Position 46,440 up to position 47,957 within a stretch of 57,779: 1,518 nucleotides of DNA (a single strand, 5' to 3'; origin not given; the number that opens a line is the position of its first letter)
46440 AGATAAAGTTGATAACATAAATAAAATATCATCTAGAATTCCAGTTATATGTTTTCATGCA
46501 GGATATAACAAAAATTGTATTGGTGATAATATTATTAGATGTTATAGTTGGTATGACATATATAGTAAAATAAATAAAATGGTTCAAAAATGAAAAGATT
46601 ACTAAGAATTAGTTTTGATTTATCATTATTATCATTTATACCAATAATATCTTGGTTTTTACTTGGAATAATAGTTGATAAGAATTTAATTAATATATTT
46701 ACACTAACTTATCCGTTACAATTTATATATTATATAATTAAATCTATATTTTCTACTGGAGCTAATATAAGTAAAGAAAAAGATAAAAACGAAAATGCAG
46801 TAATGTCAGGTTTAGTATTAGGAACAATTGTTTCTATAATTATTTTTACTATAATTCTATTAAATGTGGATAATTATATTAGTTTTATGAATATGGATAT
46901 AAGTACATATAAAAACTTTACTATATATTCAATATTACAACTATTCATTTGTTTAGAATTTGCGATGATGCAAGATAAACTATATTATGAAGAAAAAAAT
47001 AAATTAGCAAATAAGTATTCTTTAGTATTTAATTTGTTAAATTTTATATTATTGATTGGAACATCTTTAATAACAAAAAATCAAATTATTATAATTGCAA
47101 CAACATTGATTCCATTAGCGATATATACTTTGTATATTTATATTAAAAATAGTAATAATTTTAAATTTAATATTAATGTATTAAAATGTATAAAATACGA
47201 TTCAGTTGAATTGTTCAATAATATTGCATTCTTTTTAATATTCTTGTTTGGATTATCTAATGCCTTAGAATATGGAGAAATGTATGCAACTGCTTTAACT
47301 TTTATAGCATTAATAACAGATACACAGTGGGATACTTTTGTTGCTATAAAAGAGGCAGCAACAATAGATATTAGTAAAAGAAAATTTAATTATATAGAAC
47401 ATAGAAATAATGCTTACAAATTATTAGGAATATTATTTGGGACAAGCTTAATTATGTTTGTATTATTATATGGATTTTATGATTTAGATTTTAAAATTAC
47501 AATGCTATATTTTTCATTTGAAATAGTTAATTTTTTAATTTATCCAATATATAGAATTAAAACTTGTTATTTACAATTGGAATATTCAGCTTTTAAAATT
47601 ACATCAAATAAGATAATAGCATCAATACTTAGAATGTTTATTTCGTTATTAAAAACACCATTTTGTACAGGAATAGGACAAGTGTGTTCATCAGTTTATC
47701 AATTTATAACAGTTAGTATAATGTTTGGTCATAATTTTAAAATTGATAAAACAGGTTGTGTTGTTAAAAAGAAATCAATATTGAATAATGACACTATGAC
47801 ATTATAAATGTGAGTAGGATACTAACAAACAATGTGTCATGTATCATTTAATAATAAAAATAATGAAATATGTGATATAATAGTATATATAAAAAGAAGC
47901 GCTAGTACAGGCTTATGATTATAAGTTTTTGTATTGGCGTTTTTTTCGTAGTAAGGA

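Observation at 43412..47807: IME-1 cargo operon: XRE regulator co-transcribed with a deoxyribonucleotidase-nucleoside hydrolase fusion, an HD hydrolase, a second deoxyribonucleotidase and a 12-TM protein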

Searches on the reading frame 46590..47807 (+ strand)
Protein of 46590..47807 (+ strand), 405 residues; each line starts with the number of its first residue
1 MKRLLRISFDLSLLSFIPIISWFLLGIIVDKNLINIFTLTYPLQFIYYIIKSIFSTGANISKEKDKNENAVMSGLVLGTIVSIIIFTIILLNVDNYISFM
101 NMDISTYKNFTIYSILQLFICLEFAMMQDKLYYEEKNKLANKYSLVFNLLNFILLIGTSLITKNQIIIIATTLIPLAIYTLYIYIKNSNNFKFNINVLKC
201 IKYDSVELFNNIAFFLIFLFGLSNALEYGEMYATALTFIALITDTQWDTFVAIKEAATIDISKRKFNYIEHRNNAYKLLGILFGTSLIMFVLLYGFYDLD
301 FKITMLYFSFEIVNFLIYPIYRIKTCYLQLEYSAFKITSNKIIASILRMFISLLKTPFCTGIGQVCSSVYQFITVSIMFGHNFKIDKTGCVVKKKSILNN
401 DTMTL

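Call 3: search_protein_families(library=pfam, proteins=[window:46590-47807:+], max_evalue=0.01)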
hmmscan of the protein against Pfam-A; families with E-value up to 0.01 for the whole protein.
window:46590-47807:+ (405 aa): 0 families

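Call 4: search_protein_families(library=padloc, proteins=[window:46590-47807:+], max_evalue=0.01)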
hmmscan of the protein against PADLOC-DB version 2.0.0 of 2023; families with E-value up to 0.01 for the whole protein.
window:46590-47807:+ (405 aa): 0 families

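Call 5: search_protein_families(library=ncbifam, proteins=[window:46590-47807:+], max_evalue=0.01)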
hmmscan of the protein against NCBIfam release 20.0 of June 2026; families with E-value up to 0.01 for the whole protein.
window:46590-47807:+ (405 aa): 0 families

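Call 25: find_homologous_proteins(query=window:46590-47807:+)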
Query window:46590-47807:+ (405 aa): 2569 proteins with E <= 0.001 among 8000 candidates; the best 120 are listed.
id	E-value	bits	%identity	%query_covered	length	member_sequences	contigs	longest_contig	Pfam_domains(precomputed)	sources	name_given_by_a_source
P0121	8.7e-251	850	100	100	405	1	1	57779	-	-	-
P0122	5.8e-250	847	100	100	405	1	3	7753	-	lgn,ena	-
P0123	9.0e-250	847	100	100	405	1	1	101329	-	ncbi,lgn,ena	-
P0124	1.9e-249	845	100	100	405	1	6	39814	-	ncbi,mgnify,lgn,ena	mgnify:FL=1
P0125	1.7e-248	842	100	100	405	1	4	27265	-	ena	-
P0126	1.3e-247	839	99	100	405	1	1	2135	-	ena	-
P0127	1.9e-247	839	99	100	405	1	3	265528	-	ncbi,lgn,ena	-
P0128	1.1e-246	836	98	100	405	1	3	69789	-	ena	-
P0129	1.1e-246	836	98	100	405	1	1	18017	-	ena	-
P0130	1.8e-246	836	98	100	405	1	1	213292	-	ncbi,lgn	-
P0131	3.1e-246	835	98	100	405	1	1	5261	-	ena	-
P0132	3.5e-246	835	98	100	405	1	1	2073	-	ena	-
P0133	4.6e-246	834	98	100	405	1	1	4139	-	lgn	-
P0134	5.1e-246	834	98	100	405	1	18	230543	-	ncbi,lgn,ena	-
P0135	5.6e-246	834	98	100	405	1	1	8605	-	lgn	-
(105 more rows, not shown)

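Call 27: search_protein_families(library=pfam, max_evalue=1, proteins=[window:46590-47807:+])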
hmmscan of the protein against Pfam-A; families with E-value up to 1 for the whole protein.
window:46590-47807:+ (405 aa): 0 families

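Call 42: search_protein_representatives(protein=window:46590-47807:+)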
Query: 405 residues. Proteins with E-value up to 0.001 (for the whole library): 265; up to 1e-10: 202; up to 1e-30: 84. The best 150 are listed.
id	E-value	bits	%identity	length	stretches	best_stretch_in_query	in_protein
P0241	1.1e-124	433.2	52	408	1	1-400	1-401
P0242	5.8e-119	414.4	74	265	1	126-387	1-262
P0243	1.4e-113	396.7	66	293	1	102-394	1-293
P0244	6.1e-100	351.8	44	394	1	1-394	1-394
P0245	8.0e-98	344.8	47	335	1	4-327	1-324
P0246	9.6e-98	344.6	48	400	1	1-378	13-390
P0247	3.8e-96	339.3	44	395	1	1-392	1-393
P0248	2.9e-95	336.4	46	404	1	1-383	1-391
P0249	1.1e-93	331.2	44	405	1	1-379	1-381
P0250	8.7e-91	321.7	46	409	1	1-379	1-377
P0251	1.0e-89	318.2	55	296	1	100-393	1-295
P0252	1.3e-89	317.8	44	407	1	1-400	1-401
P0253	4.9e-88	312.6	40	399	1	1-395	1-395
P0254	4.9e-84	299.5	43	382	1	20-395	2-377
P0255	7.1e-84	298.9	44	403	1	1-395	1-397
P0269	3.7e-64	234.0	34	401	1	1-394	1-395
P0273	2.0e-61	225.0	30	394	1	4-376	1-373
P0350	4.6e-24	102.1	26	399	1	1-379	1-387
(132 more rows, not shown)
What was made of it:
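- Closest known: MATE multidrug and toxic-compound extrusion transporters. Different: A narrow family of 265 clusters at 50% identity (call 42).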

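Call 44: search_protein_families(library=pfam, alignment_id=A4, max_evalue=1)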
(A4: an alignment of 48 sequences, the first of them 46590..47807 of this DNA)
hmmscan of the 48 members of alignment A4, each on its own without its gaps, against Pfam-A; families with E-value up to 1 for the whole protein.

A. member 1, window:46590-47807:+ (405 aa): 0 families

B. families by the number of members that match (of 48 scanned): 22 families
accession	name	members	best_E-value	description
PF01554.23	MatE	2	0.0017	MatE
PF09889.16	DUF2116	2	0.0082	Probable treble clef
PF17280.7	DUF5345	1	0.002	Family of unknown function (DUF5345)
PF10066.14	DUF2304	1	0.0033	Uncharacterized conserved protein (DUF2304)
PF06196.17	DUF997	1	0.0054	Protein of unknown function (DUF997)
PF20563.3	DUF6773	1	0.0075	Family of unknown function (DUF6773)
PF20664.2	DUF6814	1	0.01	Family of unknown function (DUF6814)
PF23636.1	DUF7144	1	0.012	Domain of unknown function (DUF7144)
PF13074.11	DUF3938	1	0.014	Protein of unknown function (DUF3938)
PF17647.6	DUF5518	1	0.023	Family of unknown function (DUF5518)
PF05756.17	S-antigen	1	0.024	S-antigen protein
PF02163.28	Peptidase_M50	1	0.029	Peptidase family M50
PF07776.21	zf-AD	1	0.04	Zinc-finger associated domain (zf-AD)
PF06624.17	RAMP4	1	0.057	Ribosome associated membrane protein RAMP4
PF10176.14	NEDD4_Bsd2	1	0.067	NEDD4/Bsd2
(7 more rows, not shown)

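Call 45: search_solved_structures(query=A4, max_evalue=10)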
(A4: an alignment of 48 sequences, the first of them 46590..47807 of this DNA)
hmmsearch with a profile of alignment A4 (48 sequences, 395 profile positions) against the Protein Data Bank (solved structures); distinct sequences matched with E-value up to 10: 6.
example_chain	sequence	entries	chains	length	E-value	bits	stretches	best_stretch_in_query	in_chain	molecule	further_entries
6fhz_A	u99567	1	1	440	0.007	18.6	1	63-229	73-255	Putative MOP flippase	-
3vvn_A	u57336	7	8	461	0.0078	18.5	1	63-229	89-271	Putative uncharacterized protein | MOP transporter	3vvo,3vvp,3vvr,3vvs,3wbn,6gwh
3w4t_A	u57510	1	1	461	0.0078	18.5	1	63-229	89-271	Putative uncharacterized protein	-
6hfb_A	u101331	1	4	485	0.011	18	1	63-229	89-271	Uncharacterized protein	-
4mlb_A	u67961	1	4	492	0.011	17.9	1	63-229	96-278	PF0708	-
3bs4_A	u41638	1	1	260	0.6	12.2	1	21-52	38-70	Uncharacterized protein PH0321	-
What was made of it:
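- On MOP superfamily (MATE, Wzx, MurJ fold): The family profile matches PfMATE at E=0.007 (call 45).
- Its family profile matches PfMATE at E about 0.007 (call 45).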

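Call 52: predict_structure(alignment_id=A4)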
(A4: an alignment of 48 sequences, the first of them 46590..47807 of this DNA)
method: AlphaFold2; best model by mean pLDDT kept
length: 405 residues; sequences in the alignment: 48
mean_pLDDT: 93.9   pTM: 0.92
mean pLDDT of the five models: 93.9, 93.8, 93.4, 93.3, 92.4
residues with pLDDT >= 90: 330; 70-90: 68; 50-70: 6; < 50: 1
segments of 3 or more residues with pLDDT < 50: none
pLDDT, mean of each block of 10 residues (from residue 1): 97 94 92 86 96 99 98 98 98 94 93 98 98 98 98 98 98 98 97 98 97 89 73 84 91 98 98 98 95 88 95 96 98 98 93 85 94 98 97 82 64
secondary structure, 60 per line:
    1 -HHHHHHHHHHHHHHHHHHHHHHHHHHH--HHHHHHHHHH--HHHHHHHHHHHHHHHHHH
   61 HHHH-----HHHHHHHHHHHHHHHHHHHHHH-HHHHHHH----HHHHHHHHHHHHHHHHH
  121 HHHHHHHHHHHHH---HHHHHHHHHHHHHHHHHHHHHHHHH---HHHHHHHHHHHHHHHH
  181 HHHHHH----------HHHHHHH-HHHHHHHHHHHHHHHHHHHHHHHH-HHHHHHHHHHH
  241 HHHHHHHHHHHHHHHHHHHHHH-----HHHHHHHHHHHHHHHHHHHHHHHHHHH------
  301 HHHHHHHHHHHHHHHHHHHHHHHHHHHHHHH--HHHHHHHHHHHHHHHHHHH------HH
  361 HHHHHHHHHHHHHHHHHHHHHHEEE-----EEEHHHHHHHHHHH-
elements in order: H2-28 H31-40 H43-64 H70-91 H93-99 H104-133 H137-161 H165-186 H197-203 H205-228 H230-262 H268-294 H301-331 H334-352 H359-382 E383-385 E391-393 H394-404
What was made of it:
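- On MOP superfamily (MATE, Wzx, MurJ fold): pLDDT 93.9 and pTM 0.92 (call 52).
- Checked: Its AlphaFold model shows 12 long helices (call 52).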

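Call 57: fold_search(model_id=the predicted structure, library=pdb)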
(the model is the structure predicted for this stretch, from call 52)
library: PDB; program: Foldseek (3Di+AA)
matches with E <= 10: 176; with E <= 0.001: 46
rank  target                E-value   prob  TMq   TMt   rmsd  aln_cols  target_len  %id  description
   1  6fv8_A                8.3e-07  1.00  0.62  0.58   6.4       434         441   12  Dimer structure of the MATE family multidrug resistance transporter Aq_128 from Aquifex aeolicus in the outward-facing (released 2019-03-20)
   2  4mlb_A                9.3e-07  1.00  0.69  0.63   5.2       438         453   14  Reverse polarity of binding pocket suggests different function of a MOP superfamily transporter from Pyrococcus furios (released 2013-09-25)
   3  3w4t                  2.1e-06  1.00  0.66  0.61   5.8       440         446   14  Crystal structure of MATE P26A mutant (released 2013-04-03)
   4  6hfb_D                2.7e-06  1.00  0.65  0.60   5.7       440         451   14  Outward-facing conformation of a multidrug resistance MATE family transporter of the MOP superfamily. (released 2019-06-12)
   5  3vvr_A                3.3e-06  1.00  0.65  0.61   6.1       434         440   14  Crystal structure of MATE in complex with MaD5 (released 2013-04-03)
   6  6hfb_B                3.8e-06  1.00  0.69  0.62   5.1       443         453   14  Outward-facing conformation of a multidrug resistance MATE family transporter of the MOP superfamily. (released 2019-06-12)
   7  3vvp_A                3.8e-06  1.00  0.63  0.61   6.0       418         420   14  Crystal structure of MATE in complex with Br-NRF (released 2013-04-03)
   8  4mlb_C                3.9e-06  1.00  0.69  0.63   5.6       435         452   14  Reverse polarity of binding pocket suggests different function of a MOP superfamily transporter from Pyrococcus furios (released 2013-09-25)
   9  6z70_A                4.1e-06  1.00  0.74  0.68   4.7       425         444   14  Structure of the MATE family multidrug resistance transporter Aq_128 from Aquifex aeolicus in the outward-facing state (released 2021-12-01)
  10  3vvp_B                4.1e-06  1.00  0.61  0.60   6.2       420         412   14  Crystal structure of MATE in complex with Br-NRF (released 2013-04-03)
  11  4mlb_B                4.8e-06  1.00  0.67  0.61   5.9       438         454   13  Reverse polarity of binding pocket suggests different function of a MOP superfamily transporter from Pyrococcus furios (released 2013-09-25)
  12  6hfb_C                6.4e-06  1.00  0.67  0.62   6.3       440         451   14  Outward-facing conformation of a multidrug resistance MATE family transporter of the MOP superfamily. (released 2019-06-12)
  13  3wbn_A                6.7e-06  1.00  0.64  0.59   6.2       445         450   13  Crystal structure of MATE in complex with MaL6 (released 2013-06-12)
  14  6gwh                  6.9e-06  1.00  0.68  0.63   5.5       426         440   14  Outward-facing conformation of a multidrug resistance MATE family transporter of the MOP superfamily. (released 2019-06-05)
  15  6fv8_B                7.8e-06  1.00  0.67  0.63   5.4       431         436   12  Dimer structure of the MATE family multidrug resistance transporter Aq_128 from Aquifex aeolicus in the outward-facing (released 2019-03-20)
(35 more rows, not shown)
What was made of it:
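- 46590..47807 (+): TM12: a 12-helix MATE/MOP-fold exporter from a narrow, unannotated family. Calls 42, 44, 45, 52 and 57.
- On MOP superfamily (MATE, Wzx, MurJ fold): There are 46 PDB hits at E<=1e-3, led by MATE transporters, with Wzx and MurJ flippases lower down, at TM 0.6-0.74 (call 57).
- Closest known: MATE multidrug and toxic-compound extrusion transporters. Same: All top Foldseek hits are MATE transporters (call 57).
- The AlphaFold model has pLDDT 93.9, and its top Foldseek hits are all MATE (E 8e-7, TM 0.62-0.74; calls 52, 57).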

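Call 59: find_encoding_contigs(protein=P0273, flank=6000, max_places=3)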
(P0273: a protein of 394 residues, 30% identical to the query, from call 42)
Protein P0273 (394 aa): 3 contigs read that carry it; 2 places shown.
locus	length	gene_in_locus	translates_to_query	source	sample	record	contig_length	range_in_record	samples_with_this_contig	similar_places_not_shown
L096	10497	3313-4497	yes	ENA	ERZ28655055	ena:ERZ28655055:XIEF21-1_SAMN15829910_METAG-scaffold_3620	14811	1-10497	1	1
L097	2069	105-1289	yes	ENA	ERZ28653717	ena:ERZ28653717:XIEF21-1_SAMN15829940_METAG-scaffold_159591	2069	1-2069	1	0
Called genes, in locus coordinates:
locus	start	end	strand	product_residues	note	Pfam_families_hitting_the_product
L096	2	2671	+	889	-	?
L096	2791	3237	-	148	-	PF00583:Acetyltransf_1, PF13673:Acetyltransf_10, PF13508:Acetyltransf_7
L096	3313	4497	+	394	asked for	-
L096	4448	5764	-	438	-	PF02878:PGM_PMM_I, PF02879:PGM_PMM_II, PF02880:PGM_PMM_III, PF00408:PGM_PMM_IV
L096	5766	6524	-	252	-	PF01515:PTA_PTB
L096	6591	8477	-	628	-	PF00012:HSP70, PF06723:MreB_Mbl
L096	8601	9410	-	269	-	PF01522:Polysacc_deac_1, PF11959:DUF3473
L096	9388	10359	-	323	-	PF00535:Glycos_transf_2, PF10111:Glyco_tranf_2_2 (weak), PF13641:Glyco_tranf_2_3 (weak)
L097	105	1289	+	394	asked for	-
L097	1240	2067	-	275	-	?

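Call 60: find_encoding_contigs(protein=P0350, flank=6000, max_places=3)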
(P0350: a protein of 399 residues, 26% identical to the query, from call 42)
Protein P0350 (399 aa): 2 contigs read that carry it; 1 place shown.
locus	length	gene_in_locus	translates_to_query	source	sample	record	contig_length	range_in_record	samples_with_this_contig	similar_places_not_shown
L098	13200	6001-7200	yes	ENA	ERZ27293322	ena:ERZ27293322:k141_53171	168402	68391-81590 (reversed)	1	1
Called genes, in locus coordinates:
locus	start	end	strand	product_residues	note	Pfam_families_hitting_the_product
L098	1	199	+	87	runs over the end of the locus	-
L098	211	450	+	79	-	-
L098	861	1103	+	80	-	-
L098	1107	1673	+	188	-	PF13401:AAA_22 (weak), PF13238:AAA_18 (weak)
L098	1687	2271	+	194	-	PF13521:AAA_28 (faint), PF13671:AAA_33, PF13238:AAA_18 (weak)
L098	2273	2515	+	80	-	-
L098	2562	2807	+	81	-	-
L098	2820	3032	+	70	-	-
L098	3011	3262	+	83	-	-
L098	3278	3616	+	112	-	-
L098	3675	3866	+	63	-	-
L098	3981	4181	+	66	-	-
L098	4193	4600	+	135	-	-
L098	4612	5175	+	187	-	-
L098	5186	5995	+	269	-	-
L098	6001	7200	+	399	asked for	-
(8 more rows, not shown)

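Call 71: search_protein_families(library=phrogs, proteins=[window:46590-47807:+], max_evalue=0.001)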
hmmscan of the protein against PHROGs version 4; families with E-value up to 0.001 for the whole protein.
window:46590-47807:+ (405 aa): 0 families

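Call 96: find_encoding_contigs(protein=P0253, flank=5000, max_places=2)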
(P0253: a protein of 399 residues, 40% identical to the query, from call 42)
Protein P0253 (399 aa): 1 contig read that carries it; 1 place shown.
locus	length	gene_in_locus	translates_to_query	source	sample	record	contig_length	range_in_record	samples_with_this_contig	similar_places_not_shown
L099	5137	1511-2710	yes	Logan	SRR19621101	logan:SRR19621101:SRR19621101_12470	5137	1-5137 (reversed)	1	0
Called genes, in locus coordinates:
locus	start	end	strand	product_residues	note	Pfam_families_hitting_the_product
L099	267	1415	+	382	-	PF04892:VanZ-LLP1, PF06271:RDD (weak)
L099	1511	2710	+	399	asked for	-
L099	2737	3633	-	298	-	PF00924:MS_channel_2nd (weak)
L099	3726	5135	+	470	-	?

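Call 97: find_encoding_contigs(protein=P0269, flank=5000, max_places=2)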
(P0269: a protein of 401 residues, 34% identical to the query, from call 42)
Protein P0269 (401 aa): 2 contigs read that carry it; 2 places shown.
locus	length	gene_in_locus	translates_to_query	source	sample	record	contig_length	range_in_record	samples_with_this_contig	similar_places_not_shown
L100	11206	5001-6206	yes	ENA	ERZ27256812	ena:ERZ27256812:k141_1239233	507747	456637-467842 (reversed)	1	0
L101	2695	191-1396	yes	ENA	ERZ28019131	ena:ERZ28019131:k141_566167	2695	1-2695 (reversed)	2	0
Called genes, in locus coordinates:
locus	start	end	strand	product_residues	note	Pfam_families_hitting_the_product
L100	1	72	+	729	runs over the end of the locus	PF00270:DEAD (faint), PF00580:UvrD-helicase, PF02562:PhoH (faint), PF13245:AAA_19, PF13538:UvrD_C_2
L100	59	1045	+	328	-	PF04973:NMN_transporter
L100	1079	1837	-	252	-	PF03009:GDPD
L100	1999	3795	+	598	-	PF00009:GTP_EFTU, PF03144:GTP_EFTU_D2, PF00679:EFG_C, PF06421:LepA_C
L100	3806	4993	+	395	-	PF04055:Radical_SAM, PF06969:HemN_C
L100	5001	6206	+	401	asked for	-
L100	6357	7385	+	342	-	PF01628:HrcA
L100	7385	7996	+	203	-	PF01025:GrpE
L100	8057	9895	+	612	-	PF00012:HSP70, PF06723:MreB_Mbl, PF00012:HSP70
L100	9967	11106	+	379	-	PF00226:DnaJ, PF01556:DnaJ_C, PF15777:Anti-TRAP (faint), PF17302:DUF5351 (faint), PF27659:CHP02642 (faint), PF00684:DnaJ_CXXCXGXG, PF20833:RNase_E_G_Thio (faint)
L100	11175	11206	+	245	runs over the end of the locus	PF20260:PUA_4, PF04452:Methyltrans_RNA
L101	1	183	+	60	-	?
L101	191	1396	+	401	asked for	-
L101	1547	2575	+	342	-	PF01628:HrcA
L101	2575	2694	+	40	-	?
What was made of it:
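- Tried and rejected: Members at 26-40% identity sit in housekeeping or unrelated contexts (calls 59, 60, 96, 97).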
